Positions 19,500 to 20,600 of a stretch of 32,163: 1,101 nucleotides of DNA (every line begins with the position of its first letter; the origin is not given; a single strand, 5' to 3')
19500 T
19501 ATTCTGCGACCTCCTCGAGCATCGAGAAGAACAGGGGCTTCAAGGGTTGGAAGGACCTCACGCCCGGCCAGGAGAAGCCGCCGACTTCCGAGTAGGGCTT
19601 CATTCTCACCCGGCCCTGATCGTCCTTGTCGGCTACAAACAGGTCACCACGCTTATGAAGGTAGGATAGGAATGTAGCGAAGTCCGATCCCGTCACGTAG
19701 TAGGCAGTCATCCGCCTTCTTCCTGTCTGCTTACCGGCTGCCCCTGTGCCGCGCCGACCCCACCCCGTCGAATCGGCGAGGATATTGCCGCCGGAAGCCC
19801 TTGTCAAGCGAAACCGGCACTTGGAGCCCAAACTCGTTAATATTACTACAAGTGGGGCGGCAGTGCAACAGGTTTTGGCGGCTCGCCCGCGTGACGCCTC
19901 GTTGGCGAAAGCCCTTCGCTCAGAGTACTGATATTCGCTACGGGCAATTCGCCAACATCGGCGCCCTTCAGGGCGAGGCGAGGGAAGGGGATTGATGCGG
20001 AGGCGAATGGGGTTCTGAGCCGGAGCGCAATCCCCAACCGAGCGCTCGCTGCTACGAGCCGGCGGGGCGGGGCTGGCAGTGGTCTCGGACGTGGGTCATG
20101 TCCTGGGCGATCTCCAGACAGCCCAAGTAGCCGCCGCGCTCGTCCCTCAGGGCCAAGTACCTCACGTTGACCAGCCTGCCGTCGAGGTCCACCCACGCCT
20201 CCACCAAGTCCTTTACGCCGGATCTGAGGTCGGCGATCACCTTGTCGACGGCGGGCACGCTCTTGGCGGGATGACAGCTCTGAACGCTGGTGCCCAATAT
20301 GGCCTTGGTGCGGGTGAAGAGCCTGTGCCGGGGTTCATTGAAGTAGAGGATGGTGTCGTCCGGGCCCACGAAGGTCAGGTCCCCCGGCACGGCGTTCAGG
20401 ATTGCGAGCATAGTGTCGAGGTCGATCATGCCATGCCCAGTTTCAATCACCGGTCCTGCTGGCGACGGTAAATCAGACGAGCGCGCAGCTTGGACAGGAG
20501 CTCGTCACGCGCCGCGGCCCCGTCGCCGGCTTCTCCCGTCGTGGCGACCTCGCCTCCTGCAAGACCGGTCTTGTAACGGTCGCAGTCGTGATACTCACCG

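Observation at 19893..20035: Novel short repeat family (MITE-like) present in two intergenic regions in opposite orientation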

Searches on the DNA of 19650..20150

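Call 6: search_rna_families(source=window, start=19650, end=20150, threshold=evalue, max_evalue=10, show_alignments=3)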
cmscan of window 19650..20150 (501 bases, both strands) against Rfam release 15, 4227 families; matches with E-value up to 10: 0.
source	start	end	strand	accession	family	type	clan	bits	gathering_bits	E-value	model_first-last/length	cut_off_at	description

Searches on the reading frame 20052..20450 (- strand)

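Call 16: search_protein_families(library=pfam, proteins=[window:20052-20450:-])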
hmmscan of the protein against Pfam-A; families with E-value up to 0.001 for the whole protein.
window:20052-20450:- (132 aa): 2 families
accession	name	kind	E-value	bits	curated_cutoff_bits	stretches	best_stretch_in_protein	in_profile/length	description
PF13596.12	PAS_10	-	2.4e-25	89.7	22.1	1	15-119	2-106/106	PAS domain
PF08448.16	PAS_4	-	1.6e-05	25.5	23.1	1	19-122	2-109/110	PAS fold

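Call 49: search_protein_families(library=ncbifam, proteins=[window:20052-20450:-])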
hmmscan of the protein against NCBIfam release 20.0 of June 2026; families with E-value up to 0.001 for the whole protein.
window:20052-20450:- (132 aa): 0 families
